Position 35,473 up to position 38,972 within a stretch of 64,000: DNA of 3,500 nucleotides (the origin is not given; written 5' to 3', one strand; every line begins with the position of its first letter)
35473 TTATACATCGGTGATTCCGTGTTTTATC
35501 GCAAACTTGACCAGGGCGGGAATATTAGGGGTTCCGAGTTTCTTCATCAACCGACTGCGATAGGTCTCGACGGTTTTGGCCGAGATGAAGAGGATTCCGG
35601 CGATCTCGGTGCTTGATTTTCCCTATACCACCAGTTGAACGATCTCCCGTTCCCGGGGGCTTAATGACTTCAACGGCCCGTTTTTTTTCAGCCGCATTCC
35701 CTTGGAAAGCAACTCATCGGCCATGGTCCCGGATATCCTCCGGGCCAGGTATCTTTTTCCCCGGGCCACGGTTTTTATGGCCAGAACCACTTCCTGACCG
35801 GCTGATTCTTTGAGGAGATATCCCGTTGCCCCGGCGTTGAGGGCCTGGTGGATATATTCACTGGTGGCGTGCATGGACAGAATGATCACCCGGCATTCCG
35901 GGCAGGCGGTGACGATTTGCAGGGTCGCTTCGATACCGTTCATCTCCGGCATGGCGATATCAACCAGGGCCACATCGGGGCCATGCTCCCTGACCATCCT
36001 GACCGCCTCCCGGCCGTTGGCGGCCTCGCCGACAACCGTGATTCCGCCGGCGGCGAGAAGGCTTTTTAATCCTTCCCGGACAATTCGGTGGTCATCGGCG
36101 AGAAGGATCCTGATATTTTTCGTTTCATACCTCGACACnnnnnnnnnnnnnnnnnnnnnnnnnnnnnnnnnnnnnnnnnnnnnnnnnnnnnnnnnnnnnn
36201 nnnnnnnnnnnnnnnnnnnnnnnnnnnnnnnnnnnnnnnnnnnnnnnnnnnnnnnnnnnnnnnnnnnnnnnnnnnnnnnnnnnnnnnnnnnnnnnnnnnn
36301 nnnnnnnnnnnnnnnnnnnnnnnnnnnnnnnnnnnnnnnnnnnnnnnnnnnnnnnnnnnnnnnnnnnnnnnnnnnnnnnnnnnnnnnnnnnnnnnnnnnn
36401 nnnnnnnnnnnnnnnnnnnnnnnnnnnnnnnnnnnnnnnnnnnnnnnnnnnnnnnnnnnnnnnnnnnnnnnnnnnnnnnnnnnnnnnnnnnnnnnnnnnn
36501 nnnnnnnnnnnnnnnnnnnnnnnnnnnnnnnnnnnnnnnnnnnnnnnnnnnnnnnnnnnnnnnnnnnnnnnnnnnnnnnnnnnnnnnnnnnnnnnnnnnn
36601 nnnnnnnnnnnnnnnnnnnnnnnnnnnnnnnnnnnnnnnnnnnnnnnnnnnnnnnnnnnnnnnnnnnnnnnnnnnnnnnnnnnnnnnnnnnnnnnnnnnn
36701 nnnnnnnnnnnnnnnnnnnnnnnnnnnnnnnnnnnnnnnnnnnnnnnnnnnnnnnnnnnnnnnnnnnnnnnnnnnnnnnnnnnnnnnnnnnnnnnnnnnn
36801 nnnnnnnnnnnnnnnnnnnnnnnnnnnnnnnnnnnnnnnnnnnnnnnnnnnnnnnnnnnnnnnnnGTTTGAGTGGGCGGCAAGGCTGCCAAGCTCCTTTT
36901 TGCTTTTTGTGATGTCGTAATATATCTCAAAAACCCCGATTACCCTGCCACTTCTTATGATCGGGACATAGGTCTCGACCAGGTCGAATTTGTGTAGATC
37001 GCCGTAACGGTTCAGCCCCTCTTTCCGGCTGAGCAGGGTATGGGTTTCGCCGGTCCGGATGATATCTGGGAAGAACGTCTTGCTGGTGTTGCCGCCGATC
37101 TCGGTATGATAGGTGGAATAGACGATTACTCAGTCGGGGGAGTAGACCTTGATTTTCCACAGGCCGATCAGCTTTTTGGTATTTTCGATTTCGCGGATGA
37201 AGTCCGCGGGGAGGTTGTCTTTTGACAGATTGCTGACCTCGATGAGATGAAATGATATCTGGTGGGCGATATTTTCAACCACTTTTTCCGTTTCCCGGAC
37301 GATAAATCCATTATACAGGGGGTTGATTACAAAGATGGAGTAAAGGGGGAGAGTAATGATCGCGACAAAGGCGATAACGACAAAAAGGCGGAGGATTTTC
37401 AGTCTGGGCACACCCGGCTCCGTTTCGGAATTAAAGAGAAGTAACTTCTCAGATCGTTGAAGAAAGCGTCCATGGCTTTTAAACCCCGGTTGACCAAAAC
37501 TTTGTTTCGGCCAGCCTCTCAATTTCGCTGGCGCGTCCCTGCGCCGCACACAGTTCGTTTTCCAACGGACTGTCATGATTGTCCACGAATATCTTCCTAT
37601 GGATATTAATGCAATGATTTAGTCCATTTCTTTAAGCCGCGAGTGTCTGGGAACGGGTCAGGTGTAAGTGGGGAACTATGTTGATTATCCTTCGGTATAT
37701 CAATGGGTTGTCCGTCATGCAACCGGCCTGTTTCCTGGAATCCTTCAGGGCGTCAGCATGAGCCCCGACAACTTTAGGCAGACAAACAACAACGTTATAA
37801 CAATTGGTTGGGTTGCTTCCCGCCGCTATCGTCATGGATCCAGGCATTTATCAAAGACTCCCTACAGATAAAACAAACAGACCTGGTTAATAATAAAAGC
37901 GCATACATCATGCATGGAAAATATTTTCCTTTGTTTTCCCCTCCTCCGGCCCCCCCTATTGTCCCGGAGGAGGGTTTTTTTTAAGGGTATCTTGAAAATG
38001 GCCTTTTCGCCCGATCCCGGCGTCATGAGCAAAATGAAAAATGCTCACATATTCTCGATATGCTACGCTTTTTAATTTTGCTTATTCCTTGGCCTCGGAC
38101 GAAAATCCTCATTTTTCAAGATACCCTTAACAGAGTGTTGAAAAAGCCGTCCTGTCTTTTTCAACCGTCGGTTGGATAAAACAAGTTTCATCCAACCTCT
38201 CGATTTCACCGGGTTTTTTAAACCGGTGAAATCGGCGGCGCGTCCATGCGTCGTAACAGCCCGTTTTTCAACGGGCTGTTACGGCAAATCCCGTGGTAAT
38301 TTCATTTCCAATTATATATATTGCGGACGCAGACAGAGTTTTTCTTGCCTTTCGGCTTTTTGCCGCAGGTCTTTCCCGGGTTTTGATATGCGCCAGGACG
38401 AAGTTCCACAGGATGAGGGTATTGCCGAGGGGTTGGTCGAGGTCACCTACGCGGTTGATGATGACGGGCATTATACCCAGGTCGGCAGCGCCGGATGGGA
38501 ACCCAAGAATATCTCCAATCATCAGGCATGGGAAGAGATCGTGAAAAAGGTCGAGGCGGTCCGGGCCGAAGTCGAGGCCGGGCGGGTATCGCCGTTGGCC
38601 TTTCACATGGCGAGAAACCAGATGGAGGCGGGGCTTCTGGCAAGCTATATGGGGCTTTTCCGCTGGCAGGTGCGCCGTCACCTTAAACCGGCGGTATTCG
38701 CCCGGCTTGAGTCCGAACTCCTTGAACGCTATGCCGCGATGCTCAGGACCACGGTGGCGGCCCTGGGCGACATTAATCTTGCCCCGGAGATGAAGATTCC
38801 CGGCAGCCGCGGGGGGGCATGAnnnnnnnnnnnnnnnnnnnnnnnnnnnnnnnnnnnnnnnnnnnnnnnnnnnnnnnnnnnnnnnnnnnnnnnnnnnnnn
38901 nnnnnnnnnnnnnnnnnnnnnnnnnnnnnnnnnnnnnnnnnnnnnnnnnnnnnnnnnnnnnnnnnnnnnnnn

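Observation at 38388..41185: Repeat-flanked three-gene cluster: small protein, BtrH_N/DUF4872 protein, class-B (B12) radical SAM enzyme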

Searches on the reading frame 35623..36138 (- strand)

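Call 11: search_protein_families(library=ncbifam, proteins=[window:35623-36138:-], max_evalue=0.00001)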
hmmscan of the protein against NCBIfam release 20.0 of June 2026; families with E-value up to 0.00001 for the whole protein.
window:35623-36138:- (171 aa): 86 families (the best 25 are shown)
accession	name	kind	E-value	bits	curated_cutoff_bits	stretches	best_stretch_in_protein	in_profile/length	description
NF052445.1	RespRegMctR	equivalog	1.8e-40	138.5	300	1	9-170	2-156/205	two-component system response regulator MctR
NF007018.1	PRK09483.1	equivalog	9.7e-40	136.5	280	1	9-169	2-159/217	UvrY/SirA/GacA family response regulator transcription factor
NF007935.0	PRK10651.1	equivalog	4.8e-33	114.2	250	1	6-170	4-167/216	two-component system response regulator NarL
NF011896.0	PRK15369.1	equivalog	3.4e-29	102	242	1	7-170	2-161/211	two component system response regulator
NF047785.1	respo_reg_MadR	equivalog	2e-25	89.4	300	1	9-170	1-160/209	MadR family response regulator transcription factor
NF041367.1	CheY_Halo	equivalog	1.8e-23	83.1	200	1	11-124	1-113/114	chemotaxis protein CheY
NF007685.0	PRK10360.1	equivalog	2.9e-23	82.7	258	1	9-140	2-131/196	response regulator transcription factor UhpA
NF001965.0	PRK00742.1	subfamily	1.9e-22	80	293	1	7-115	2-112/357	chemotaxis-specific protein-glutamate methyltransferase CheB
NF007708.0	PRK10403.1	equivalog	1.9e-22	79.8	343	1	5-168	3-163/215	nitrate/nitrite response regulator protein NarP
NF009206.0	PRK12555.1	subfamily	1.2e-18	67.2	342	1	9-110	1-104/340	chemotaxis-specific protein-glutamate methyltransferase CheB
NF008469.0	PRK11361.1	equivalog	1.8e-18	66.5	714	1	9-122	5-117/461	acetoacetate metabolism transcriptional regulator AtoC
NF008677.0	PRK11697.1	equivalog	3.9e-16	59.1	246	1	9-126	2-117/238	two-component system response regulator BtsR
TIGR02875.1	spore_0_A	equivalog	4.6e-16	58.8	200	1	8-127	2-124/262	sporulation transcription factor Spo0A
NF007419.0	PRK09958.1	equivalog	1.9e-15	57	251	1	12-135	4-127/204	acid-sensing system DNA-binding response regulator EvgA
NF041733.1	resp_reg_CseB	equivalog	2.2e-15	56.7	350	1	10-134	2-124/228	two-component system response regulator CseB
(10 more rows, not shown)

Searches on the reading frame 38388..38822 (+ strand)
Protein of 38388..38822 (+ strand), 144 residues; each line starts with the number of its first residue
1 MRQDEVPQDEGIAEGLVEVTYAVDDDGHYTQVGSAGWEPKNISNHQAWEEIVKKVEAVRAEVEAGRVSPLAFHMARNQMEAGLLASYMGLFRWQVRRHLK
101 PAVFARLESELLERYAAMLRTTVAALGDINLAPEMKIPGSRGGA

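Call 3: search_protein_families(library=pfam, proteins=[window:38388-38822:+], max_evalue=0.01)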
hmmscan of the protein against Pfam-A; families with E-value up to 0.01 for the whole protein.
window:38388-38822:+ (144 aa): 0 families

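Call 4: search_protein_families(library=ncbifam, proteins=[window:38388-38822:+], max_evalue=0.01)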
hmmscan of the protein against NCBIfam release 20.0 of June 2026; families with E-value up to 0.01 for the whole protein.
window:38388-38822:+ (144 aa): 2 families
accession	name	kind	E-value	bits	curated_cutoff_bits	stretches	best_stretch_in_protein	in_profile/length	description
NF053536.1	DarG_fam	subfamily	2.6e-44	150.5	70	1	1-129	1-130/131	DarG family dialkylresorcinol biosynthesis protein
NF053545.1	flexirubin_DarG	equivalog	4.6e-42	143.2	170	1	1-126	1-128/129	flexirubin biosynthesis protein DarG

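Call 41: search_solved_structures(query=window:38388-38822:+, max_evalue=10)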
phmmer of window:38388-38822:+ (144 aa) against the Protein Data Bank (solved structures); distinct sequences matched with E-value up to 10: 1.
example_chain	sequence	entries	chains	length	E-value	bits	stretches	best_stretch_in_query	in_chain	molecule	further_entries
1cpn_A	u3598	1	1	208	1.5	12.5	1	20-50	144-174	CIRCULARLY PERMUTED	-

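Call 54: find_homologous_proteins(query=window:38388-38822:+, max_evalue=0.00001)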
Query window:38388-38822:+ (144 aa): 282 proteins with E <= 0.00001 among 401 candidates; the best 120 are listed.
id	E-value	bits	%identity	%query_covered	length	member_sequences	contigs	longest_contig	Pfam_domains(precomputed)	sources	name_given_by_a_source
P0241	4.4e-89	314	100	100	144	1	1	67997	-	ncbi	-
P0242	3.3e-67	243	79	99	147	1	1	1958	-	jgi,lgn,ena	-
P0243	3.0e-66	240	81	97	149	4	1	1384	-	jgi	jgi:hypothetical protein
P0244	6.3e-65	236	78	97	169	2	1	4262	-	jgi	-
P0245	4.3e-58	213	72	97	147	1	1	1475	-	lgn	-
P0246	9.1e-58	212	72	97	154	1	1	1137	-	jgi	-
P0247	4.9e-57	210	72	97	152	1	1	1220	-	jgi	-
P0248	5.9e-57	210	73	97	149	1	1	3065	-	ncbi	-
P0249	1.1e-56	209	71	97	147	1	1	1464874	-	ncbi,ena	-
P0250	9.2e-56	206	70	98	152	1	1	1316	-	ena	-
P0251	1.2e-55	206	71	97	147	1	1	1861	-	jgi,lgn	jgi:hypothetical protein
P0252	7.1e-55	203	65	97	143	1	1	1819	-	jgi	jgi:hypothetical protein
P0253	9.8e-55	203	69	97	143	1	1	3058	-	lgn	-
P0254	3.8e-54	201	66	97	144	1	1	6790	-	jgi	-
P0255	4.0e-54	201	71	97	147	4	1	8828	-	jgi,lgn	jgi:hypothetical protein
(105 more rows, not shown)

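Call 61: predict_structure(alignment_id=A4)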
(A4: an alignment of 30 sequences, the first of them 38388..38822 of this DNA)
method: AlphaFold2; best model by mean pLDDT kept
length: 144 residues; sequences in the alignment: 30
mean_pLDDT: 82.4   pTM: 0.69
mean pLDDT of the five models: 82.4, 82.1, 79.8, 79.8, 78.2
residues with pLDDT >= 90: 79; 70-90: 31; 50-70: 22; < 50: 12
segments of 3 or more residues with pLDDT < 50: 11-14, 37-41
pLDDT, mean of each block of 10 residues (from residue 1): 67 52 75 55 73 94 98 94 92 98 98 96 95 81 49
secondary structure, 60 per line:
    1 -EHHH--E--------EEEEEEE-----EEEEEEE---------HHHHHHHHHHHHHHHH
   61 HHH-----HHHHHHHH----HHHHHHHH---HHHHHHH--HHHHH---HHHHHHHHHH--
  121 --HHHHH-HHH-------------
elements in order: E17-23 E29-35 H45-63 H69-76 H81-88 H92-98 H101-105 H109-118 H123-127

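Call 64: fold_search(model_id=the predicted structure, library=pdb)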
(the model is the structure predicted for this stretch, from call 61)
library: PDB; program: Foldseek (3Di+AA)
matches with E <= 10: 345; with E <= 0.001: 0
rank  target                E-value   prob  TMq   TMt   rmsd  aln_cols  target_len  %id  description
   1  1zz9_A                6.4e-02  0.99  0.35  0.27  12.1        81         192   22  Crystal Structure of FeII HppE (released 2005-07-26)
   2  1zz6_A                9.2e-02  1.00  0.38  0.30   1.6        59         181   25  Crystal Structure of Apo-HppE (released 2005-07-26)
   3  6b9r_A                1.0e-01  0.89  0.38  0.14  16.0       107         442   22  Streptomyces albus HEPD with substrate 2-hydroxyethylphosphonate (2-HEP) and Fe(II) bound (released 2017-12-20)
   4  1zz7_B                1.1e-01  1.00  0.38  0.31   1.6        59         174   25  Crystal Structure of FeII HppE in Complex with Substrate form 1 (released 2005-07-26)
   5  3kxa_B                1.1e-01  0.84  0.40  0.44  12.8       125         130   13  Crystal Structure of NGO0477 from Neisseria gonorrhoeae (released 2010-01-19)
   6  3kxa_A                1.1e-01  0.84  0.40  0.44  12.8       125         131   13  Crystal Structure of NGO0477 from Neisseria gonorrhoeae (released 2010-01-19)
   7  6b9r_C                1.3e-01  0.85  0.38  0.14  16.0       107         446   22  Streptomyces albus HEPD with substrate 2-hydroxyethylphosphonate (2-HEP) and Fe(II) bound (released 2017-12-20)
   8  1zz8_C                1.4e-01  0.98  0.38  0.29  12.1        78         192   23  Crystal Structure of FeII HppE in Complex with Substrate Form 2 (released 2005-07-26)
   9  2bno_A                1.6e-01  1.00  0.38  0.29   1.6        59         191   25  The structure of Hydroxypropylphosphonic acid epoxidase from S. wedmorenis. (released 2005-10-05)
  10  2bnm_A                1.7e-01  0.96  0.34  0.26  12.2        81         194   22  The structure of Hydroxypropylphosphonic acid epoxidase from S. wedmorenis. (released 2005-10-05)
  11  1zz6_B                1.9e-01  1.00  0.38  0.30   1.5        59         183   25  Crystal Structure of Apo-HppE (released 2005-07-26)
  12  1zz8_B                1.9e-01  0.97  0.38  0.28  11.9        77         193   22  Crystal Structure of FeII HppE in Complex with Substrate Form 2 (released 2005-07-26)
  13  1zz7_A                2.1e-01  0.96  0.35  0.29  10.9        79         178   23  Crystal Structure of FeII HppE in Complex with Substrate form 1 (released 2005-07-26)
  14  1zzc_B                2.3e-01  0.99  0.35  0.29   1.8        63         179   25  Crystal Structure of CoII HppE in Complex with Tris Buffer (released 2005-07-26)
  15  1zzb_A                2.3e-01  0.94  0.35  0.28  12.4        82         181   23  Crystal Structure of CoII HppE in Complex with Substrate (released 2005-07-26)
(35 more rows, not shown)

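Call 83: search_protein_families(library=padloc, proteins=[window:38388-38822:+], max_evalue=0.001)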
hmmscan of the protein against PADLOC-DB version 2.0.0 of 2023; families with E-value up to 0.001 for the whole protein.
window:38388-38822:+ (144 aa): 0 families
